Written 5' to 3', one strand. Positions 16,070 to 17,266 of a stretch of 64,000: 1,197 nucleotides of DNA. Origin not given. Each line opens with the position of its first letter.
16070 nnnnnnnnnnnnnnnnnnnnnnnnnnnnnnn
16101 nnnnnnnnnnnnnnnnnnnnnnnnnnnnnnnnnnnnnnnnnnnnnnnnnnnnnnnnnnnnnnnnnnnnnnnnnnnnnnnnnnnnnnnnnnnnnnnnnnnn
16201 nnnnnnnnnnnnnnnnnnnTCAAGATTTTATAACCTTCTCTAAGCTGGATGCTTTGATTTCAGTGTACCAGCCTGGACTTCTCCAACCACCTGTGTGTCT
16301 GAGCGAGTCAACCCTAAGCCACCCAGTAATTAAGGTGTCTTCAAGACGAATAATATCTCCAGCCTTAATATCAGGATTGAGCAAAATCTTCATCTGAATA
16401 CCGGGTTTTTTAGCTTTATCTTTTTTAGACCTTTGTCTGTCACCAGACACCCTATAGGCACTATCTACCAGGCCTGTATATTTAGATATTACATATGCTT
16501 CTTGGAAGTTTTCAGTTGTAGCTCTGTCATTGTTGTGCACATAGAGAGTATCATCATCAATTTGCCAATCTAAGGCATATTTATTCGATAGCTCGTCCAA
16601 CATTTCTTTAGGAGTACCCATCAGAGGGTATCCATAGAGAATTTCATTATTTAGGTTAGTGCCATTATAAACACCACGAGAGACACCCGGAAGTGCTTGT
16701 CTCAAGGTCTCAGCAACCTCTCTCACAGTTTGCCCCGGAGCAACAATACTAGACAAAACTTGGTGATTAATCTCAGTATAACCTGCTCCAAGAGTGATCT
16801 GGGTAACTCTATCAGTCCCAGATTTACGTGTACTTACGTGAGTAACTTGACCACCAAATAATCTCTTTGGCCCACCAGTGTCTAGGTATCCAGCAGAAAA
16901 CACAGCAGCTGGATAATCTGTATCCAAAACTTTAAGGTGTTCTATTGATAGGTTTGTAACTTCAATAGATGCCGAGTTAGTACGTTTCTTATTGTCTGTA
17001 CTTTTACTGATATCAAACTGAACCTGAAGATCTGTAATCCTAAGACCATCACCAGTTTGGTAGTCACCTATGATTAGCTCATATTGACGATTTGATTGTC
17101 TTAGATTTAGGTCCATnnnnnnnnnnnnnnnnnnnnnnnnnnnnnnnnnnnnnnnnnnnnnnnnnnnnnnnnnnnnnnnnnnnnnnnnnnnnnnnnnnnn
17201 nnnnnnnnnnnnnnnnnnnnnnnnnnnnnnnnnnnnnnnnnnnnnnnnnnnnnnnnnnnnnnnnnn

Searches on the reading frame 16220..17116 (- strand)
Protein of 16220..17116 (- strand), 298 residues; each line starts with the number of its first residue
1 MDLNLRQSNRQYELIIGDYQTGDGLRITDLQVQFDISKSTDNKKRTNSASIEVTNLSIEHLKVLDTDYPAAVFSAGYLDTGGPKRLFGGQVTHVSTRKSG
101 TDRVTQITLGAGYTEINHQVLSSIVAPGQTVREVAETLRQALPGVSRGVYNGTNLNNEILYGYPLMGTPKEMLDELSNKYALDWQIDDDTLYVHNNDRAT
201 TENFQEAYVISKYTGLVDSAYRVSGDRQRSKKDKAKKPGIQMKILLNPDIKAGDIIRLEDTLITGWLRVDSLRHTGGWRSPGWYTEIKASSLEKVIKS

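Call 42: find_related_loci(query=window:16220-17116:-, collection=viral_contigs, flank=10000)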
Query window:16220-17116:- (298 aa) in viral_contigs; peptide patterns used: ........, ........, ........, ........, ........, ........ (x = any residue, [..] = any of these).
33 stretches matched a pattern; 29 encode a relative of the query (tblastn E <= 1e-3); 29 distinct loci.
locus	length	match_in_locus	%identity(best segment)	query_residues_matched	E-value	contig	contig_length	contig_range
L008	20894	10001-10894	95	1-298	0e+0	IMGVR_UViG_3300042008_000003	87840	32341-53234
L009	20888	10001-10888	82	3-298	8e-170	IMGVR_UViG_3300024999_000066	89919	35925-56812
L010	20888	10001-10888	82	3-298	2e-169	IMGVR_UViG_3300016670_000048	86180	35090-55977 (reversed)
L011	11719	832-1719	83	3-298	2e-169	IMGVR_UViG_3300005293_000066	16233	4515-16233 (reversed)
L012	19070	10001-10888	82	3-298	4e-169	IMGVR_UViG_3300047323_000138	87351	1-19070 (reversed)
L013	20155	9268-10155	81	3-298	3e-166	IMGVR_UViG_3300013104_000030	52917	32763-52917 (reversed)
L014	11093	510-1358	83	13-295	6e-164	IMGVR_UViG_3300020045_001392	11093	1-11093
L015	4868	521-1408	83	3-298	5e-165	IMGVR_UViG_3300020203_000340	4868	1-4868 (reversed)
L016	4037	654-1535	77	3-297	9e-164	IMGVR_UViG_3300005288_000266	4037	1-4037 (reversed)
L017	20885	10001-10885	77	3-298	2e-157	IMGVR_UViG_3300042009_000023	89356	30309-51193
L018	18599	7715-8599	75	3-298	8e-155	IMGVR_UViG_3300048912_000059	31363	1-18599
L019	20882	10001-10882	76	3-297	2e-153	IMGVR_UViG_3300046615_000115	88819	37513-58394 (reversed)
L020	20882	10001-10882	75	3-297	3e-152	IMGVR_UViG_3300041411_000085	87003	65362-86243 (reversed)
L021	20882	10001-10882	74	3-297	9e-152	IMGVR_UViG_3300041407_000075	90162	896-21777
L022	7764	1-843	74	16-297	3e-147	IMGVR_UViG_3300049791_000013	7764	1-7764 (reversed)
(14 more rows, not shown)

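Call 71: search_protein_families(library=phrogs, proteins=[window:16220-17116:-], max_evalue=0.001)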
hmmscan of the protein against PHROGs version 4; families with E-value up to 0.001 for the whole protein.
window:16220-17116:- (298 aa): 4 families
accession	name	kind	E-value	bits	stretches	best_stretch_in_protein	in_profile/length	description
phrog_196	-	tail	6.4e-60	204.2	1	7-293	84-362/536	baseplate hub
phrog_23564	-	unknown function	4.8e-11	43.8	1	162-295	9-132/155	-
phrog_20677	-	unknown function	2.1e-06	27.4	1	10-264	164-400/631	-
phrog_38154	-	unknown function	2.2e-05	25.1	1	10-123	7-118/159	-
